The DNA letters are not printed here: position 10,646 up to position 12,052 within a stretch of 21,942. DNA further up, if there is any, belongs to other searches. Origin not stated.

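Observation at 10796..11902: Radical SAM enzyme with only the first half of a SPASM domain (twitch-like) and a short N-terminal region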

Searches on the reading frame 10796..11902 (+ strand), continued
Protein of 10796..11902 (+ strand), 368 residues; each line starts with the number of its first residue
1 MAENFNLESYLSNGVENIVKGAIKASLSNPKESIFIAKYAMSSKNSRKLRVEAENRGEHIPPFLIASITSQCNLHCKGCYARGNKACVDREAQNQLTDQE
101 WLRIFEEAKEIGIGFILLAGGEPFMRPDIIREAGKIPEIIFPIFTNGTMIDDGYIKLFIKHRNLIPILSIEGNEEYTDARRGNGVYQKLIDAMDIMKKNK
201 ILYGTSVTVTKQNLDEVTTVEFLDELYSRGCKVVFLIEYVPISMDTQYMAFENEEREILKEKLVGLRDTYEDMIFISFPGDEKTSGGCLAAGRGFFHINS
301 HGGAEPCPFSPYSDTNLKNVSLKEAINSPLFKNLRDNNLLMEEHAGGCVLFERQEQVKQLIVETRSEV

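Call 9: find_related_loci(query=window:10796-11902:+, collection=genome_contigs, flank=8000)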
Query window:10796-11902:+ (368 aa) in genome_contigs; peptide patterns used: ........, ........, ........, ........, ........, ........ (x = any residue, [..] = any of these).
55 stretches matched a pattern; 24 encode a relative of the query (tblastn E <= 1e-3); 24 distinct loci.
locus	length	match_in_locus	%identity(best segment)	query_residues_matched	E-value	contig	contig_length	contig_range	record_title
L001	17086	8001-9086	67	1-362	8e-173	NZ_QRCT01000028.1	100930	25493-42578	Anaerosacchariphilus polymeriproducens strain MCWD5 MCWD5.28, whole genome shotgun sequence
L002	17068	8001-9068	67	4-359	3e-171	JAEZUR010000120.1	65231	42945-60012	MAG: Bacillota bacterium isolate OH_PDB_93 k127_992999, whole genome shotgun sequence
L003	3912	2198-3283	66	5-366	2e-177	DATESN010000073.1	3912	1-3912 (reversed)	MAG TPA_asm: Lachnospiraceae bacterium isolate SMAG_U9102 k141_66174, whole genome shotgun sequence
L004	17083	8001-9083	66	1-361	3e-167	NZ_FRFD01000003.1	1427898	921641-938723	Anaerocolumna xylanovorans DSM 12503, whole genome shotgun sequence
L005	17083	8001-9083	65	1-361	8e-165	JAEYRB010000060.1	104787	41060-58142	MAG: Bacillota bacterium isolate OH_CBB_44 k127_385815, whole genome shotgun sequence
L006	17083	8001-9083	65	1-361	2e-163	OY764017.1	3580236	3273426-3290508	MAG: Christensenellaceae bacterium isolate da863df8-3121-48c8-a9fd-195775925dd7 genome assembly, chromosome: 1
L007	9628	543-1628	64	1-362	2e-162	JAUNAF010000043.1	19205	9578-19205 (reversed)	MAG: Eubacteriales bacterium isolate S19M_St_18 NODE_748_length_19205_cov_11.019634, whole genome shotgun sequence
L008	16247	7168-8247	63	4-363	2e-162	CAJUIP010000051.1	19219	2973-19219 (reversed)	MAG TPA_asm: uncultured Lachnospiraceae bacterium isolate MGBC137839 genome assembly, contig: MGBC137839.51, whole genom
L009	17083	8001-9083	63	1-361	4e-162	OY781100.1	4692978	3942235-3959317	MAG: Anaerovoracaceae bacterium isolate d0a44124-bd0d-43a8-b654-cc1806fddd19 genome assembly, chromosome: 1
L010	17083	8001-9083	63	1-361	2e-160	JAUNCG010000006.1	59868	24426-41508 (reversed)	MAG: Eubacteriales bacterium isolate S21M_St_13 NODE_30_length_59868_cov_35.885694, whole genome shotgun sequence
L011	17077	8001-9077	62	3-361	9e-159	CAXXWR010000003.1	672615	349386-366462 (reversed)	MAG: uncultured Fusibacter sp. isolate 09a0c790-c096-42bb-b34c-29f3d5964584 genome assembly, contig: contig_3, whole gen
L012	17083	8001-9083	60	1-361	4e-158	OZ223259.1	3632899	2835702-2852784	MAG: Vallitaleaceae bacterium isolate f7497915-b9e0-484a-baa0-6aef27885f3a genome assembly, chromosome: 4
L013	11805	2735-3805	62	5-361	6e-158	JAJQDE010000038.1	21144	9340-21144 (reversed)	MAG: Lachnospiraceae bacterium isolate C.B3_9 NODE_503_length_21144_cov_16.423491, whole genome shotgun sequence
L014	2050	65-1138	62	4-361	5e-170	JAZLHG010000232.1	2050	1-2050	MAG: Lachnospiraceae bacterium isolate T1900044981_TA20190043.MAGScoT_cleanbin_000080 SGB_4139_k141_1515114, whole genom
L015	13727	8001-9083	61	1-361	3e-156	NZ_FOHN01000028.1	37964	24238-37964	[Clostridium] polysaccharolyticum strain DSM 1801, whole genome shotgun sequence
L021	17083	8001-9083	57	1-361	3e-147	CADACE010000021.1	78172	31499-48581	MAG: uncultured Chloroflexi bacterium isolate RUG13159 genome assembly, contig: RUG13159_asm_21, whole genome shotgun se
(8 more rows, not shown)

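Call 14: list_cluster_members(proteins=[P0035, P0070, P0056, P0090])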
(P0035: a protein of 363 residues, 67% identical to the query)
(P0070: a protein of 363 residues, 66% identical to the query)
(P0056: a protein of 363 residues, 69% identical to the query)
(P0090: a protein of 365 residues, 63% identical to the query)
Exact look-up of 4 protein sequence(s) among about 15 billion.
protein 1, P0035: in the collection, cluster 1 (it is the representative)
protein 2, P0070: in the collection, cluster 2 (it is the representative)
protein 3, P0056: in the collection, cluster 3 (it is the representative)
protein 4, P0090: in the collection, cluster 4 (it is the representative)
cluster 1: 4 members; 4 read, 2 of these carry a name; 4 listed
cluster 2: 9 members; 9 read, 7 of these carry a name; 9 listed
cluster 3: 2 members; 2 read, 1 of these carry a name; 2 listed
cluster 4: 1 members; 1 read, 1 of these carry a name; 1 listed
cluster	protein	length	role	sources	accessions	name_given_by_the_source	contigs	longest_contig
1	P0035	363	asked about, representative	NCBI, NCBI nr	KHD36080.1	radical SAM protein [Clostridium acetobutylicum]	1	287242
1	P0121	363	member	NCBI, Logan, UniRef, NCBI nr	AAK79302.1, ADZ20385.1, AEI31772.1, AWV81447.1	MoaA/NifB/PqqE/SkfB family radical SAM enzyme [Clostridium acetobutylicum] | Fe-S oxidoreductase of MoeA/NarA subfamily n=1 Tax=Clostridium acetobutylicum (strain ... | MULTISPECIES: radical SAM protein [Clostridium]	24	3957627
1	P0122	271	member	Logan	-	-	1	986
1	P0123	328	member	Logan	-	-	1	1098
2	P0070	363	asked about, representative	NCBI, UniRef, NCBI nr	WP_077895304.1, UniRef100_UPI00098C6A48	radical SAM protein [Clostridium felsineum] | radical SAM protein n=1 Tax=Clostridium felsineum TaxID=36839 RepID=UPI00098C6A48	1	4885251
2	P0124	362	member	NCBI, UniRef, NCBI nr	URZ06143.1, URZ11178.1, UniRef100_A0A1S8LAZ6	Antilisterial bacteriocin subtilosin biosynthesis protein AlbA [Clostridium felsineum] | Antilisterial bacteriocin subtilosin biosynthesis protein AlbA n=2 Tax=Clostridium ...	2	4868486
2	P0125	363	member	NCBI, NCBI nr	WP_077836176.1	radical SAM protein [Clostridium felsineum]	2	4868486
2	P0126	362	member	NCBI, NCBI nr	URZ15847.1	Antilisterial bacteriocin subtilosin biosynthesis protein AlbA [Clostridium felsineum DSM ...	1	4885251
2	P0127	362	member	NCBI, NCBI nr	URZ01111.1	Antilisterial bacteriocin subtilosin biosynthesis protein AlbA [Clostridium felsineum]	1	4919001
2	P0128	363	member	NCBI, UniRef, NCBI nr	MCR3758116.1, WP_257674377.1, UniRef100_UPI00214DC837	radical SAM protein [Clostridium felsineum] | radical SAM protein n=1 Tax=Clostridium felsineum TaxID=36839 RepID=UPI00214DC837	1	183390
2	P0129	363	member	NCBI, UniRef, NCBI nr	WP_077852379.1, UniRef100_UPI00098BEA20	radical SAM protein [Clostridium felsineum] | radical SAM protein n=1 Tax=Clostridium felsineum TaxID=36839 RepID=UPI00098BEA20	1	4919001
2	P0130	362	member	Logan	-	-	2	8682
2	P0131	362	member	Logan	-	-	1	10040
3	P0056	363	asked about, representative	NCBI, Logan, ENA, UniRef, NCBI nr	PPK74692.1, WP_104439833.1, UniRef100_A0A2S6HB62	MoaA/NifB/PqqE/SkfB family radical SAM enzyme [Lacrimispora xylanisolvens] | MoaA/NifB/PqqE/SkfB family radical SAM enzyme n=1 Tax=Lacrimispora xylanisolvens ... | radical SAM protein [Hungatella xylanolytica]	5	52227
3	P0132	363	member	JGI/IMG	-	-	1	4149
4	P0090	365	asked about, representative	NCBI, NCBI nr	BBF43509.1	radical SAM, pyruvate-formate lyase-activating enzyme like [Lachnospiraceae bacterium ...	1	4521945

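Call 17: search_protein_families(library=ncbifam, proteins=[L006:5786-6880:+, L006:6858-7547:+, L006:7572-7997:+, L006:9097-9780:+, L006:9787-10896:+], max_evalue=0.00001)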
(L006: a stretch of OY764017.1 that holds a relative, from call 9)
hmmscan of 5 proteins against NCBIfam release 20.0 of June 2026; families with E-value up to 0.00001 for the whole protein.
L006:5786-6880:+ (364 aa): 0 families

L006:6858-7547:+ (229 aa): 188 families (the best 25 are shown)
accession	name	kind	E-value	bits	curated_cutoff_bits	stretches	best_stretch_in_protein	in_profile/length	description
TIGR02982.1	heterocyst_DevA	subfamily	6.1e-61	205.8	295.8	1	11-225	2-219/220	ABC exporter ATP-binding subunit, DevA family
TIGR02211.1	LolD_lipo_ex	equivalog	2.4e-57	194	307.75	1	10-226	1-220/221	lipoprotein-releasing ABC transporter ATP-binding protein LolD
TIGR03608.1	L_ocin_972_ABC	subfamily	2e-50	171.1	254.85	1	14-219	2-205/206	putative bacteriocin export ABC transporter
NF008639.0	PRK11629.1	equivalog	8.2e-49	166.1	360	1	6-226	2-225/234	lipoprotein-releasing ABC transporter ATP-binding protein LolD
NF007826.0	PRK10535.1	equivalog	2.3e-47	161.6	966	1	10-227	4-223/648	macrolide ABC transporter ATP-binding protein/permease MacB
TIGR03265.1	PhnT2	equivalog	2.4e-47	161.9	457.7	1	8-225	2-213/353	putative 2-aminoethylphosphonate ABC transporter ATP-binding protein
TIGR02673.1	FtsE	equivalog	1.3e-46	159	264.85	1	10-216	1-206/214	cell division ATP-binding protein FtsE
NF038007.1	ABC_ATP_DarD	equivalog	1.8e-45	155.1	375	1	10-225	1-218/218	darobactin export ABC transporter ATP-binding protein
NF040933.2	ABC_arch_GlcV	equivalog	2e-45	155.2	450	1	12-225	4-220/357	glucose ABC transporter ATP-binding protein GlcV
NF007879.0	PRK10584.1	equivalog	3.1e-44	151.4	336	1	7-228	3-227/228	putative ABC transporter ATP-binding protein YbbA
TIGR00968.1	3a0106s01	subfamily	5.7e-43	147.1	342.75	1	13-225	3-209/237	sulfate ABC transporter ATP-binding protein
TIGR02315.1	ABC_phnC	equivalog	1e-41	143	266.1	1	10-226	1-225/243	phosphonate ABC transporter ATP-binding protein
NF008338.0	PRK11124.1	equivalog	7.9e-41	140.1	369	1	27-228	15-222/242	arginine ABC transporter ATP-binding protein ArtP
TIGR02142.1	modC_ABC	equivalog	4.8e-40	137.9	285.05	1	33-225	16-210/353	molybdenum ABC transporter ATP-binding protein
NF006987.0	PRK09452.1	equivalog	5.9e-40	137.1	482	1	4-225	11-226/378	spermidine/putrescine ABC transporter ATP-binding protein PotA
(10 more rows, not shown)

L006:7572-7997:+ (141 aa): 3 families
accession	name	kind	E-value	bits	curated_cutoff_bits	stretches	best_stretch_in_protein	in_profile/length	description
NF038196.1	ferrodoxin_EFR1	subfamily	2.6e-07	30.9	75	1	9-104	1-102/242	EFR1 family ferrodoxin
NF045594.1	flavodox_BilS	equivalog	1.8e-06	28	155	1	7-89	1-83/160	flavodoxin family protein BilS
NF005501.0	PRK07116.1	subfamily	4.6e-06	26.2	198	0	41-87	75-120/161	flavodoxin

L006:9097-9780:+ (227 aa): 92 families (the best 25 are shown)
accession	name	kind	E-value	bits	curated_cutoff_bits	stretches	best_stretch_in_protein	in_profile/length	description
NF040689.1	MtrAB_MtrA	equivalog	2.9e-57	193.5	300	1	4-220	1-218/219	MtrAB system response regulator MtrA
NF053854.1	RespRegPhoBBctds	equivalog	3.8e-54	183.4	270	1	4-219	1-223/225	two-component system response regulator PhoB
TIGR02154.1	PhoB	equivalog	1.2e-53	181.8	296.2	1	3-219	4-224/226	phosphate regulon transcriptional regulator PhoB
NF041734.1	resp_reg_RppA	equivalog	1.6e-52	178.2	250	1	4-220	3-227/229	two-component system response regulator RppA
NF040534.1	resp_reg_YycF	equivalog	8e-49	166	340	1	4-220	3-227/231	response regulator YycF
NF012227.0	AdeR_RR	equivalog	3.3e-47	161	340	1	4-220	14-236/239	efflux system response regulator transcription factor AdeR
NF008296.0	PRK11083.1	equivalog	4.2e-47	160.4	273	1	3-221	5-226/228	two-component system response regulator CreB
NF045944.1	ResRegRpaBCyano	equivalog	5.4e-47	160.1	330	1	5-221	1-228/229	response regulator transcription factor RpaB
NF051850.1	RespRegRprY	equivalog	1.1e-46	159.1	370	1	3-221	6-227/234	response regulator transcription factor RprY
TIGR01387.1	cztR_silR_copR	subfamily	5.5e-46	156.9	279.2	1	4-218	1-216/218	heavy metal response regulator transcription factor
NF041733.1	resp_reg_CseB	equivalog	7.8e-46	156.3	350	1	3-220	2-226/228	two-component system response regulator CseB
NF033120.0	vanR_FM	exception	2.1e-45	155.1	460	1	2-219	4-228/231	vancomycin resistance response regulator transcription factor, VanR-F/VanR-M family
NF007982.1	PRK10710.1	equivalog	3.3e-45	154.5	380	1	3-224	9-231/235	envelope stress response regulator BaeR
NF007928.2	PRK10643.1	equivalog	1.9e-44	151.9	330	1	3-219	2-215/216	two-component system response regulator PmrA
NF033117.2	vanR_ACDEGLN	exception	5.7e-44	150.4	350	1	4-219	1-224/226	VanR-ABDEGLN family response regulator transcription factor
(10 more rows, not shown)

L006:9787-10896:+ (369 aa): 86 families (the best 25 are shown)
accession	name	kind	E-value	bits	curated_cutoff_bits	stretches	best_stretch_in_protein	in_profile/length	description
NF046044.1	PnpS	equivalog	1.1e-67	228.8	400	1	131-357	159-389/390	two-component system histidine kinase PnpS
NF033092.0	HK_WalK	equivalog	2.1e-54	185.1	725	1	132-357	362-592/594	cell wall metabolism sensor histidine kinase WalK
TIGR02966.1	phoR_proteo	equivalog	9.8e-54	182.6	334.2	1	130-356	102-332/333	phosphate regulon sensor histidine kinase PhoR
NF008312.0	PRK11100.1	equivalog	6.8e-50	170.3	356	1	79-359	203-474/477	two-component system sensor histidine kinase CreC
NF012163.2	BaeS_SmeS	equivalog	1.1e-47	163.1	500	1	61-358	167-457/457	sensor histidine kinase efflux regulator BaeS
NF047874.1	MASE3_PAS_HK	subfamily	2.4e-46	158.8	560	1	125-361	381-627/655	MASE3 domain-containing sensor histidine kinase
NF007837.0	PRK10549.1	equivalog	1.9e-45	155.4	603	1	62-359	168-458/466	envelope stress sensor histidine kinase BaeS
TIGR01386.1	cztS_silS_copS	subfamily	4.3e-44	151.2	292.55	1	61-349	167-449/457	heavy metal sensor histidine kinase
NF052314.1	T9SS_HK_PorY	subfamily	1.3e-43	149.6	350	1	56-349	129-411/418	PorY family sensor histidine kinase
NF012226.0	AdeS_HK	equivalog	6.4e-41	140.7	500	1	55-349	56-344/353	two-component sensor histidine kinase AdeS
NF008468.0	PRK11360.1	equivalog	1.5e-40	139.2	646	1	145-358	399-607/616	two-component system sensor histidine kinase AtoS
NF041735.1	hist_kin_RppB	equivalog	7.1e-40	137.1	400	1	143-357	217-437/438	two-component system sensor histidine kinase RppB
NF053855.1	HisKinPhoRBctds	equivalog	4.5e-39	134.3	500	1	138-357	357-581/583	two-component system sensor histidine kinase PhoR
NF033091.0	HK_VanS_ACDEFG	equivalog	5.2e-39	134.1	400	1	76-356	12-291/293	vancomycin resistance histidine kinase VanS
NF045911.1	TCSHisKinNblS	equivalog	1.3e-38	132.7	1000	1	142-353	388-614/621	two-component system sensor histidine kinase NblS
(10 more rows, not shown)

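Call 18: search_solved_structures(query=L006:5786-6880:+, max_evalue=0.01)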
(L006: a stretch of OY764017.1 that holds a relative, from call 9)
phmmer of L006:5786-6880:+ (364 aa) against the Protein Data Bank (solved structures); distinct sequences matched with E-value up to 0.01: 3.
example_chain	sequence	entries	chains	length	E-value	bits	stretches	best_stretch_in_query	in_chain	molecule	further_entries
7w78_B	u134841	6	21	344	1.6e-16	63.5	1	4-361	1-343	Putative ABC transport system integral membrane protein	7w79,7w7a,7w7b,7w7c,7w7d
5gko_A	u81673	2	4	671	0.005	19.2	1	240-357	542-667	Macrolide export ATP-binding/permease protein MacB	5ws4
5nik_J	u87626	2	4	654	0.0057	19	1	239-360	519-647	Macrolide export ATP-binding/permease protein MacB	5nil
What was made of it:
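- That permease matches C. diphtheriae HrtB (7w78_B) over its full length at 1.6e-16 (call 18).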

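Call 26: search_protein_representatives(protein=window:10796-11902:+)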
Query: 368 residues. Proteins with E-value up to 0.001 (for the whole library): 17943; up to 1e-10: 2755; up to 1e-30: 535. The best 150 are listed.
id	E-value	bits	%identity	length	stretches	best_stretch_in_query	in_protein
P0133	4.1e-139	479.8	58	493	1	4-363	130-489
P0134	5.4e-135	466.3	55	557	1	1-364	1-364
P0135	5.9e-134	462.8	54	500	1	2-361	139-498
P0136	7.8e-127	439.4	54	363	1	3-360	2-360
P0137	7.0e-121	419.9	50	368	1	5-360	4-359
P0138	1.1e-120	419.2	51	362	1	6-361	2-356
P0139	1.1e-114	399.5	48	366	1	3-361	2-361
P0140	1.5e-108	379.3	49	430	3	94-271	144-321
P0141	5.8e-108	377.4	47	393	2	86-360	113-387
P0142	5.2e-101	354.5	47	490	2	95-363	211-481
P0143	4.5e-100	351.4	58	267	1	96-361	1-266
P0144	1.7e-96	339.6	40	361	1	3-358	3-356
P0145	6.9e-96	337.6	58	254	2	1-157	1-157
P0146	2.4e-95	335.9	44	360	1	3-363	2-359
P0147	1.2e-93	330.3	46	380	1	4-357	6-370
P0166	2.6e-85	302.9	41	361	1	1-361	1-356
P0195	2.1e-75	270.2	36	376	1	4-362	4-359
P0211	8.8e-71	255.1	35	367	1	16-363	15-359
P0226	7.4e-67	242.2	49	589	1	151-361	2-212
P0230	3.6e-65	236.6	35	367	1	27-357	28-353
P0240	4.0e-62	226.6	35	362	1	44-363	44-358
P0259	1.5e-57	211.6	33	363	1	33-360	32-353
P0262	1.2e-56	208.6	31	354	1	29-360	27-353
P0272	7.7e-55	202.6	34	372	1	9-365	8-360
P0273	1.1e-54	202.2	36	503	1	49-361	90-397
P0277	7.7e-54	199.3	33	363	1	44-365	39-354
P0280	2.2e-53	197.9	35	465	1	52-365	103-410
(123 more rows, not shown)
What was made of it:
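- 535 50%-identity clusters at E<=1e-30 (call 26).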
